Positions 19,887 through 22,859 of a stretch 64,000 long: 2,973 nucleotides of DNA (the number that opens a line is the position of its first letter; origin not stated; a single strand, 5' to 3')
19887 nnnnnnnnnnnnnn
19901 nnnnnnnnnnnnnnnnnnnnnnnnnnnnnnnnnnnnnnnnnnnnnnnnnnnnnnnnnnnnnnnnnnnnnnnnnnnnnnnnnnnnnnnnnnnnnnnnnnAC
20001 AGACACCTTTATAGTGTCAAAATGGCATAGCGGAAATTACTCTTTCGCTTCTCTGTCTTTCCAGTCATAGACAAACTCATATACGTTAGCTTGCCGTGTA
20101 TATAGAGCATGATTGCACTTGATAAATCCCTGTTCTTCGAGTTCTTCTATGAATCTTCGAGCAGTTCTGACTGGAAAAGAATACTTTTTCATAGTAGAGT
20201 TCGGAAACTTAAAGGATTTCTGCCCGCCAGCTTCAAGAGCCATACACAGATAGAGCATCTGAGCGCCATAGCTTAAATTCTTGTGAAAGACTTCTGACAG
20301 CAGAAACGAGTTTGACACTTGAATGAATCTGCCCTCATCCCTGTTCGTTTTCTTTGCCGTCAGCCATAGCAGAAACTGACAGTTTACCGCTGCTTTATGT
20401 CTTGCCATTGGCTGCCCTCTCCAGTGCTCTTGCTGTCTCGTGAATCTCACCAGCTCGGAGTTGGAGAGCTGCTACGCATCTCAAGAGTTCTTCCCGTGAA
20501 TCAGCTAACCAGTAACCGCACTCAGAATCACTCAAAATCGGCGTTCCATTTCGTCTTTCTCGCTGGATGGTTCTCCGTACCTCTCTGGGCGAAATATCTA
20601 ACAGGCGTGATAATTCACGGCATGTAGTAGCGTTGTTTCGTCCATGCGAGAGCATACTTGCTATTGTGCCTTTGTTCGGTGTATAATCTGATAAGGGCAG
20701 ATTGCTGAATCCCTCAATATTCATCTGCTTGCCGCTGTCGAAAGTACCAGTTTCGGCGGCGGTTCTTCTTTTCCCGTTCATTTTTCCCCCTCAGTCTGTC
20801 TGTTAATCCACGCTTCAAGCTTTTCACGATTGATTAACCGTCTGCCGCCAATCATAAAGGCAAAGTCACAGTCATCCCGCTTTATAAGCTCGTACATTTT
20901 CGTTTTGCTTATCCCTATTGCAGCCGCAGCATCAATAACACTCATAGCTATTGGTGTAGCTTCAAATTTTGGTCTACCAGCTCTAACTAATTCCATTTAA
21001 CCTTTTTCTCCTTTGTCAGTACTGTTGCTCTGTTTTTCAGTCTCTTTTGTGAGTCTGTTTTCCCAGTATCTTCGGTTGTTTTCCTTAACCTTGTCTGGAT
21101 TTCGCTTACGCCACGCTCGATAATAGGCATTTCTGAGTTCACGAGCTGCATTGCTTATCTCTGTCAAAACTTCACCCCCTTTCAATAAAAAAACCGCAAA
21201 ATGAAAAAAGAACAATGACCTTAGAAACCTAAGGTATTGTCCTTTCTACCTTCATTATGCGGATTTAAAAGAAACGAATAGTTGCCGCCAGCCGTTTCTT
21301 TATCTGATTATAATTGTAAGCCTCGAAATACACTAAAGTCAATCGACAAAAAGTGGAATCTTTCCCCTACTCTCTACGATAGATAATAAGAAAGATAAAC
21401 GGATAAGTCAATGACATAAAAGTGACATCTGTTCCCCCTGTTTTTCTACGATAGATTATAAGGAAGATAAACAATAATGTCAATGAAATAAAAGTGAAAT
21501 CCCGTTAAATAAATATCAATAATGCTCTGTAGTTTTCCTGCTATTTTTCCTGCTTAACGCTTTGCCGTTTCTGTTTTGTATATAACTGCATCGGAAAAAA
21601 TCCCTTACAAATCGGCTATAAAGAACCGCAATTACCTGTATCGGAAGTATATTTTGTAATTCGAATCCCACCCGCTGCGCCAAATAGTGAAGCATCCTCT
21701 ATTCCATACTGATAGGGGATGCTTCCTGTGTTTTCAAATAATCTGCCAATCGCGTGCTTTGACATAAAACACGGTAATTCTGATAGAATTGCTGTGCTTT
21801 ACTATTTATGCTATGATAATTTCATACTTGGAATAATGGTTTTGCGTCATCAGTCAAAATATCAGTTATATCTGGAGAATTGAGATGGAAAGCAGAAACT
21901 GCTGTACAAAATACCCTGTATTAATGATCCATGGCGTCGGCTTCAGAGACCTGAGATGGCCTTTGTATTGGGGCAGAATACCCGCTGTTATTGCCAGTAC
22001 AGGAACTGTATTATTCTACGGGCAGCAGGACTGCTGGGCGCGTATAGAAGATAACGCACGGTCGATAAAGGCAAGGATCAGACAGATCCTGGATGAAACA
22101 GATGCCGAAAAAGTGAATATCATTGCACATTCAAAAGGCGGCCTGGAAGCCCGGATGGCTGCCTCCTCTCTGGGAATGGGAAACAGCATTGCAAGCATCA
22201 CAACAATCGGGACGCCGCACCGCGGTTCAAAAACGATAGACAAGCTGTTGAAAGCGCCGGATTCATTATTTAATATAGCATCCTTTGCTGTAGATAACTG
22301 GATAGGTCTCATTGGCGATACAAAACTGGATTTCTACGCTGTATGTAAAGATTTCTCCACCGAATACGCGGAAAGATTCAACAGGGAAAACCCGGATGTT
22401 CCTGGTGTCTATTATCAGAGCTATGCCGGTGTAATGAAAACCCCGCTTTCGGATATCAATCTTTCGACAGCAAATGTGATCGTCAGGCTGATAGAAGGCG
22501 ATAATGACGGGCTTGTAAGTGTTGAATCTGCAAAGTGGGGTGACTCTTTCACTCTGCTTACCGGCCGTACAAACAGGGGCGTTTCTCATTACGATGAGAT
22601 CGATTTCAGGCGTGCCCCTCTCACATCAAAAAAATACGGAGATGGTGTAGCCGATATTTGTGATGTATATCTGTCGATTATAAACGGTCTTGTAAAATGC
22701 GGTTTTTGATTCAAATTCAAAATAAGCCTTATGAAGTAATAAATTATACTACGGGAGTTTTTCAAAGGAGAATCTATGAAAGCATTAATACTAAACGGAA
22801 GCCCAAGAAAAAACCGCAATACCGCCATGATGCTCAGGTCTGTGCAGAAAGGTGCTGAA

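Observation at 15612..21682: Miniature (~6.05 kb) integrative element in tRNA-Ser with phage-satellite-like gene logic but no structural or transfer genes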

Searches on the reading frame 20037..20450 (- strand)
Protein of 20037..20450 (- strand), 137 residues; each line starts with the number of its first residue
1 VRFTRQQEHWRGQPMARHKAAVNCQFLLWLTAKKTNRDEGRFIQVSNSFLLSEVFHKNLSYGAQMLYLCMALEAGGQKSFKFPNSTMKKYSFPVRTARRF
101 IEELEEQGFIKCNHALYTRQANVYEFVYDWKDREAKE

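Call 5: search_protein_families(library=pfam, max_evalue=1, proteins=[window:20037-20450:-])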
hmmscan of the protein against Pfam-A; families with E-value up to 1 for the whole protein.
window:20037-20450:- (137 aa): 1 family
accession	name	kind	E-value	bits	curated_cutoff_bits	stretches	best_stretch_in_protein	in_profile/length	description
PF13730.12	HTH_36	-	0.041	14.1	25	1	58-110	2-55/55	Helix-turn-helix domain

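Call 6: search_protein_families(library=phrogs, max_evalue=0.1, proteins=[window:20037-20450:-])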
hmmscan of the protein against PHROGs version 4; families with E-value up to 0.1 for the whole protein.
window:20037-20450:- (137 aa): 2 families
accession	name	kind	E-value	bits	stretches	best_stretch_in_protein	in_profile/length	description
phrog_186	-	DNA, RNA and nucleotide metabolism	7e-07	30.2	1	33-112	13-94/308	DnaD-like helicase loader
phrog_15053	-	unknown function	0.01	16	1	58-130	43-120/343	-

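Call 27: find_homologous_proteins(query=window:20037-20450:-, max_evalue=0.001)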
Query window:20037-20450:- (137 aa): 7 proteins with E <= 0.001 among 9 candidates.
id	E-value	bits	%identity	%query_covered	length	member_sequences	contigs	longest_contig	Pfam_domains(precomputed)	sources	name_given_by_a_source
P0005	1.5e-77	276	100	90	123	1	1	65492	-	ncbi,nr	ncbi:MAG: hypothetical protein K5771_03110 [Oscillospiraceae bacterium]|nr:hypothetical protein [Osc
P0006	2.3e-65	237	84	90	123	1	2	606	-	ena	-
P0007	5.6e-64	232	84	90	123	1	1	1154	-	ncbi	-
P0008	3.9e-56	207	75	86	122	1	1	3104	-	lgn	-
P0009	5.3e-55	203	73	89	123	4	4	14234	-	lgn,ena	-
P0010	3.8e-54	200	70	89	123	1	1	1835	-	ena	-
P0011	1.3e-23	102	47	90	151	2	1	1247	-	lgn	-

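Call 28: find_encoding_contigs(protein=P0009, flank=10000, max_places=10)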
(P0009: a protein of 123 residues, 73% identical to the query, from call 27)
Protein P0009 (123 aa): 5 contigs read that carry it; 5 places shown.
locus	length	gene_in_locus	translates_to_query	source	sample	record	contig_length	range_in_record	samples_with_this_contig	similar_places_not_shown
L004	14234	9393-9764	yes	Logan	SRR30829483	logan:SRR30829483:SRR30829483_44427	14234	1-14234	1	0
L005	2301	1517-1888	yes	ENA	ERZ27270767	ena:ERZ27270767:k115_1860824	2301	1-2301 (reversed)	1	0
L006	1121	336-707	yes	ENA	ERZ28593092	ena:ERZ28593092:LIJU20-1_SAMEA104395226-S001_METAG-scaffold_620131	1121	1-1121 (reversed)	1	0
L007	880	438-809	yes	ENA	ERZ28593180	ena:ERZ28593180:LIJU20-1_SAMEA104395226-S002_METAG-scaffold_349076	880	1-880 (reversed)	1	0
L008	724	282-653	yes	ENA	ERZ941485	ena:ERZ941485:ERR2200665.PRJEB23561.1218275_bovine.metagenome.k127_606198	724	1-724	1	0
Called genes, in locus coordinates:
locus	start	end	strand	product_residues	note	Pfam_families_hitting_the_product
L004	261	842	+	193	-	-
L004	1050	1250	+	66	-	-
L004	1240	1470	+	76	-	-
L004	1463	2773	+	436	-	-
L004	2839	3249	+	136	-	-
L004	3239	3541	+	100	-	-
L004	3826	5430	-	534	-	PF00239:Resolvase, PF07508:Recombinase, PF13408:Zn_ribbon_recom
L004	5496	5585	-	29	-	-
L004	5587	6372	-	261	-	PF01381:HTH_3, PF13560:HTH_31 (weak)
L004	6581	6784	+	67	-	-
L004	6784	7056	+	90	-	-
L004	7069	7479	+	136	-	-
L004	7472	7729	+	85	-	-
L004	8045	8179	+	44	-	-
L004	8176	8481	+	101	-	-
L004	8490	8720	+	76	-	PF05339:DUF739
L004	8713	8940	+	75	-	-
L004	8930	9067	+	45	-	-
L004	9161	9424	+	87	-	-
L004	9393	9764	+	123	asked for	-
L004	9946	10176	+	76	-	-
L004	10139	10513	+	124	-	-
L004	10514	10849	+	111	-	-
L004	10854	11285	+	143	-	-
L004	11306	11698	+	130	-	-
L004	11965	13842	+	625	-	-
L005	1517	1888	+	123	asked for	-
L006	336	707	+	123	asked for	-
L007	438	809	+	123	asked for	-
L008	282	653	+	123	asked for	-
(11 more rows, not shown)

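Call 29: find_encoding_contigs(protein=P0008, flank=10000, max_places=10)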
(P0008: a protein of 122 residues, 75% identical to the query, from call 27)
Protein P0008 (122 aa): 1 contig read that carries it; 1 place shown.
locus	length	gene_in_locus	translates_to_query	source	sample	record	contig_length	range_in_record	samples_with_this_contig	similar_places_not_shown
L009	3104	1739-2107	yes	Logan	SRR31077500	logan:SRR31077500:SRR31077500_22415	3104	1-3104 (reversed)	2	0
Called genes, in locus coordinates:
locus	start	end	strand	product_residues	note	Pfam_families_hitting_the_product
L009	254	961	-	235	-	-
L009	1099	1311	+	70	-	PF12728:HTH_17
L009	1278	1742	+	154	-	-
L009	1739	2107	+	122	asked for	-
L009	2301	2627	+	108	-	PF24608:PDDEXK_15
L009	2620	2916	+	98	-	-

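Call 31: search_protein_families(library=phrogs, max_evalue=0.001, proteins=[L004:1463-2773:+, L004:9161-9424:+, L004:9946-10176:+, L004:10139-10513:+, L004:10514-10849:+, L004:10854-11285:+, L004:11306-11698:+, L004:11965-13842:+, L009:1278-1742:+, L009:254-961:-])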
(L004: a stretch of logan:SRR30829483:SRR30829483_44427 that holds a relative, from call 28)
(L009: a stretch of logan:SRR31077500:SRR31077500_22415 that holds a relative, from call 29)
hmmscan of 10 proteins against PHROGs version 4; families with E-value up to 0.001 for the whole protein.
L004:1463-2773:+ (436 aa): 2 families
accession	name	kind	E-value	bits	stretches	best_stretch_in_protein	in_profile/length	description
phrog_16951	-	unknown function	5.7e-68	230.3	1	13-213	11-203/312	-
phrog_37797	-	unknown function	9.5e-07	29.1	1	84-208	85-203/398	-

L004:9161-9424:+ (87 aa): 0 families

L004:9946-10176:+ (76 aa): 0 families

L004:10139-10513:+ (124 aa): 0 families

L004:10514-10849:+ (111 aa): 1 family
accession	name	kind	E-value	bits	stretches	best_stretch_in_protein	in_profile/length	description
phrog_78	-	connector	5.2e-11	44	1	3-103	8-116/122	tail terminator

L004:10854-11285:+ (143 aa): 1 family
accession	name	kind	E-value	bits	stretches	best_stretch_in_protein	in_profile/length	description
phrog_5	-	connector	1.4e-06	29.3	1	1-139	90-211/239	tail completion or Neck1 protein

L004:11306-11698:+ (130 aa): 0 families

L004:11965-13842:+ (625 aa): 30 families (the best 25 are shown)
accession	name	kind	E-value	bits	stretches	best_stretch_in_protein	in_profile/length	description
phrog_33680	-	unknown function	1.8e-34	120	1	176-411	294-533/726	-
phrog_10613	-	tail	1.6e-29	104.4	1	5-308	9-161/237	tail length tape measure protein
phrog_8462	-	tail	2.6e-28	100.1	1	165-391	45-258/672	tail length tape measure protein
phrog_2276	-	tail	4.3e-24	86.2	1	157-434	53-337/673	tail length tape measure protein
phrog_8125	-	tail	1.2e-22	81.7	1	157-416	52-299/578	tail length tape measure protein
phrog_13338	-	unknown function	1.3e-21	77.6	1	155-417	22-280/903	-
phrog_9483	-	tail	4.1e-18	66.2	1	168-390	45-255/657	tail length tape measure protein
phrog_58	-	tail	4.4e-17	62.8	1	9-461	178-629/1544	tail length tape measure protein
phrog_167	-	tail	4.4e-16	58.8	1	5-132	11-145/1555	tail length tape measure protein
phrog_1533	-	tail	8.9e-16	57.6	1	15-124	18-142/1688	tail length tape measure protein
phrog_12506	-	tail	1.4e-15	58.4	1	159-302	18-161/218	tail length tape measure protein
phrog_2854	-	tail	1.8e-15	57.7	1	170-458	49-323/855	tail length tape measure protein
phrog_9388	-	unknown function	2.4e-15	57.3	1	169-399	26-250/615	-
phrog_4704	-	tail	3e-15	56.9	1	9-187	14-214/625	tail length tape measure protein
phrog_23464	-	unknown function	7.2e-14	52.4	1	7-182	6-171/539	-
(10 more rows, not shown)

L009:1278-1742:+ (154 aa): 1 family
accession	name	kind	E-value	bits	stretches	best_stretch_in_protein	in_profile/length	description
phrog_2113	-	unknown function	2.6e-05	25.1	1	59-131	20-95/113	-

L009:254-961:- (235 aa): 1 family
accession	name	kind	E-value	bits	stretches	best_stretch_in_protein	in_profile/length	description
phrog_8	-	transcription regulation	2.1e-06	28.5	1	42-159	104-253/346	transcriptional regulator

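Call 34: find_related_loci(query=A1, collection=genome_contigs, flank=10000)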
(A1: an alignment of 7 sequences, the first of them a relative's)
Query A1 (123 aa) in genome_contigs; peptide patterns used: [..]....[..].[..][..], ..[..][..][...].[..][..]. (x = any residue, [..] = any of these).
67 stretches matched a pattern; 10 encode a relative of the query (tblastn E <= 1e-3); 10 distinct loci.
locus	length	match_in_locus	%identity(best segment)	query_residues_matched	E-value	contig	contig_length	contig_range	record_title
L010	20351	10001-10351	50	1-118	1e-35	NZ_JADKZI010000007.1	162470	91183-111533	Flavonifractor sp. AGMB03687 AGMB03687Contig7, whole genome shotgun sequence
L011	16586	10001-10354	52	1-119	1e-33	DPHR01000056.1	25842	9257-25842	MAG TPA_asm: Clostridiales bacterium isolate UBA11467 contig_14501, whole genome shotgun sequence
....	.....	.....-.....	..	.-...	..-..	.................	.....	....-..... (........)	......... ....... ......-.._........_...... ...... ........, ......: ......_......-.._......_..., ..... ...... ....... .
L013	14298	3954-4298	42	1-117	2e-27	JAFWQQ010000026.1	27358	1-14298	MAG: Oscillospiraceae bacterium isolate RGIG5982 Sheep_Omasum-2__c278, whole genome shotgun sequence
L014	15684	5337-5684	43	1-118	2e-26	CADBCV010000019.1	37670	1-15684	MAG: Ruminococcaceae bacterium isolate RUG13855 genome assembly, contig: RUG13855_asm_19, whole genome shotgun sequence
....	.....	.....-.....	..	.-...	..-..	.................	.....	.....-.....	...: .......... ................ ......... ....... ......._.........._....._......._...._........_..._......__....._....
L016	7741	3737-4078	43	1-117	3e-25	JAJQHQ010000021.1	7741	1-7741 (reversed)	MAG: Lachnospiraceae bacterium isolate U.6_1 NODE_1324_length_7741_cov_28.409316, whole genome shotgun sequence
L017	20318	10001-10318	45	13-120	3e-23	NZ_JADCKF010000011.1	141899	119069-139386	Pseudoflavonifractor gallinarum strain DSM 107456 seq11, whole genome shotgun sequence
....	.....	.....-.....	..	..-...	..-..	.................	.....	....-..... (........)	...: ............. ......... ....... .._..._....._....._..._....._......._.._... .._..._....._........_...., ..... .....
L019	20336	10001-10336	39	9-118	6e-19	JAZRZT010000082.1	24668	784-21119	MAG: Faecousia sp. isolate T1900044944_TS20190410.MAGScoT_cleanbin_000029 SGB_3476_k141_620057, whole genome shotgun seq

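Call 35: find_related_loci(query=A1, collection=viral_contigs, flank=10000)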
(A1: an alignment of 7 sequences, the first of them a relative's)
Query A1 (123 aa) in viral_contigs; peptide patterns used: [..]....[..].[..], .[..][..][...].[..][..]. (x = any residue, [..] = any of these).
33 stretches matched a pattern; 1 encode a relative of the query (tblastn E <= 1e-3); 1 distinct loci.
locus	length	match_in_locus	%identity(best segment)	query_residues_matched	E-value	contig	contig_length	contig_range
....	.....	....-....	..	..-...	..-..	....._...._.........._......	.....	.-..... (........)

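Call 94: search_protein_families(library=pfam, max_evalue=0.1, proteins=[L009:1278-1742:+])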
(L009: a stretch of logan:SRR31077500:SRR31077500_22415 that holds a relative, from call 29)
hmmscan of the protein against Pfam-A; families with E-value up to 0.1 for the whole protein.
L009:1278-1742:+ (154 aa): 0 families

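Call 101: search_dna_similar(query=P0005, collection=phages, mode=protein, max_evalue=0.001, max_rows=15)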
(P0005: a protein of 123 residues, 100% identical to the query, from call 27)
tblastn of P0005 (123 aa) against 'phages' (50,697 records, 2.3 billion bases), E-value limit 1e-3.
Records with a match: 1; places in all: 1; records where one place covers at least 80% of the query: 0.
Best place of each record, by identity: <60% 1.
By first word of the organism name: Bacteriophage 1.
By host as written in the record: - 1.
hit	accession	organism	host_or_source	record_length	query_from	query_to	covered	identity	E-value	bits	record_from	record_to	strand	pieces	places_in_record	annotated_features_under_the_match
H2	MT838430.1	Bacteriophage sp.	human fecal samples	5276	16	74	48%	54.2%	1e-9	60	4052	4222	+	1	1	record has no annotation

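Call 102: search_dna_similar(query=P0005, collection=plasmids, mode=protein, max_evalue=0.001, max_rows=15)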
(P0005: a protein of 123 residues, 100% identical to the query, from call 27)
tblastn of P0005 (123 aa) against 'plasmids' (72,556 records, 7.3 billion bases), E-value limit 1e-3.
No match.

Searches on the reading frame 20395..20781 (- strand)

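Call 5: search_protein_families(library=pfam, max_evalue=1, proteins=[window:20395-20781:-])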
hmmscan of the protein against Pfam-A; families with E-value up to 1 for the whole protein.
window:20395-20781:- (128 aa): 8 families
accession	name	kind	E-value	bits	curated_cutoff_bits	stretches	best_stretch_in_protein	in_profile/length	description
PF08279.18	HTH_11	-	0.00015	22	25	1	40-90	5-54/55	HTH domain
PF13518.12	HTH_28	-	0.017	15.6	25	1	53-79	14-40/52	Helix-turn-helix domain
PF25212.1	HVO_A0114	-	0.022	15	27.6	0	92-123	20-49/84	HVO_A0114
PF21476.4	PF0610-like_N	-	0.03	15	33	1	40-70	6-33/50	PF0610-like, N-terminal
PF13551.12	HTH_29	-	0.045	14.3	28.1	1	42-74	6-35/64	Winged helix-turn helix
PF23737.1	HTH_71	-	0.058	13.8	27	1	54-77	21-44/50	HTH 3-helical bundle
PF08281.18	Sigma70_r4_2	-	0.13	12.3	25.7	1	55-77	30-52/54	Sigma-70, region 4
PF13384.12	HTH_23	-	0.25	11.7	24.6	1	53-75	19-42/50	Homeodomain-like domain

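Call 6: search_protein_families(library=phrogs, max_evalue=0.1, proteins=[window:20395-20781:-])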
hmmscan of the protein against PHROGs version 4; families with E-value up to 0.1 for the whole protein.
window:20395-20781:- (128 aa): 2 families
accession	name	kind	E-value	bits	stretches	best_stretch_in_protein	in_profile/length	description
phrog_2113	-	unknown function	6.8e-12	46.3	1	40-123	16-102/113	-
phrog_13105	-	unknown function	0.0013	19.4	1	48-92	16-60/239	-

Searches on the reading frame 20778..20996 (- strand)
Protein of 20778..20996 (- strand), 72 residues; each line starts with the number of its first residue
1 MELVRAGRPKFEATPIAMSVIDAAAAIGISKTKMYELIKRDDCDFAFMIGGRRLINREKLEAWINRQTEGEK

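Call 6: search_protein_families(library=phrogs, max_evalue=0.1, proteins=[window:20778-20996:-])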
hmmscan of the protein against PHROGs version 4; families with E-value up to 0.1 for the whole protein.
window:20778-20996:- (72 aa): 5 families
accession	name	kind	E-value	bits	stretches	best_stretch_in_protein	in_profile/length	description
phrog_7338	-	unknown function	3.1e-09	38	1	16-70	29-83/87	-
phrog_66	-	integration and excision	2.9e-06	28.2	1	10-69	86-145/412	excisionase and transcriptional regulator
phrog_16129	-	integration and excision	0.0037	18.2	1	19-67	15-64/67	excisionase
phrog_668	-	DNA, RNA and nucleotide metabolism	0.0074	17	1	14-69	60-115/181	HTH DNA binding protein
phrog_6355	-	unknown function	0.091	13.9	0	15-71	16-76/90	-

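Call 7: search_protein_families(library=pfam, max_evalue=1, proteins=[window:20778-20996:-])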
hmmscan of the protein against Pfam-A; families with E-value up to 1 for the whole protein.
window:20778-20996:- (72 aa): 2 families
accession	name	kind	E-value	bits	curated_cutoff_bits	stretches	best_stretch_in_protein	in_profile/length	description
PF12728.13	HTH_17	-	4.1e-10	40.2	27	1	18-67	2-50/51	Helix-turn-helix domain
PF09035.16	Tn916-Xis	-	0.0002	21.9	22.9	1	18-66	16-65/69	Excisionase from transposon Tn916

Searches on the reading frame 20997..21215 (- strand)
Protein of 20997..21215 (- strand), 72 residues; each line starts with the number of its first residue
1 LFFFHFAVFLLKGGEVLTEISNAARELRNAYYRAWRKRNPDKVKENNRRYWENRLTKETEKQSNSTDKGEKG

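Call 7: search_protein_families(library=pfam, max_evalue=1, proteins=[window:20997-21215:-])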
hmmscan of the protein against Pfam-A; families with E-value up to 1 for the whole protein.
window:20997-21215:- (72 aa): 2 families
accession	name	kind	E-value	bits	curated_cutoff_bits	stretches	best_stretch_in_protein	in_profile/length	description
PF07483.16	W_rich_C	-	0.081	13.4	26.2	1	9-58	12-61/105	Tryptophan-rich Synechocystis species C-terminal domain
PF08769.17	Spo0A_C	-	0.11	12.9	25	1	18-64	51-93/104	Sporulation initiation factor Spo0A C terminal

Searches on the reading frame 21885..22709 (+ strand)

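Call 7: search_protein_families(library=pfam, max_evalue=1, proteins=[window:21885-22709:+])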
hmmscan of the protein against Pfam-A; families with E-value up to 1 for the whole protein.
window:21885-22709:+ (274 aa): 12 families
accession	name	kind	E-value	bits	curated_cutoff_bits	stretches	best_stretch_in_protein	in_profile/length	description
PF00561.26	Abhydrolase_1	-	1.5e-06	28.5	25.8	1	60-122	54-114/245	alpha/beta hydrolase fold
PF24096.1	DUF7379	-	6.5e-06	26.7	33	1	38-120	34-120/191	Domain of unknown function (DUF7379)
PF02089.21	Palm_thioest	-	7e-06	26.4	26.8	1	55-124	48-122/254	Palmitoyl protein thioesterase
PF07819.20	PGAP1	-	2.7e-05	24.5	24.3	1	56-116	67-133/233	PGAP1-like alpha/beta domain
PF24708.1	Lip_C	-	0.0001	21.6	27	1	96-123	147-174/380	Lipase-like, C-terminal domain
PF05057.20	DUF676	-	0.011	15.7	20.3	1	62-118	63-131/217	Putative serine esterase (DUF676)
PF01764.32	Lipase_3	-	0.032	14.5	22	1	59-123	47-115/140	Lipase (class 3)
PF01674.24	Lipase_2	-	0.035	14.1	20.3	1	64-93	64-93/219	Lipase (class 2)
PF06028.17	DUF915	-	0.076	12.8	22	1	47-113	77-144/255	Alpha/beta hydrolase of unknown function (DUF915)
PF05990.18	DUF900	-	0.14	12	20.5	1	59-126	78-136/232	Alpha/beta hydrolase of unknown function (DUF900)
PF24322.2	Tle3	-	0.29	11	27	1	62-96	169-202/321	T6SS Tle3 phospholipase effector domain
PF02450.21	LCAT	-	0.31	10.6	21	1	60-121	107-171/392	Lecithin:cholesterol acyltransferase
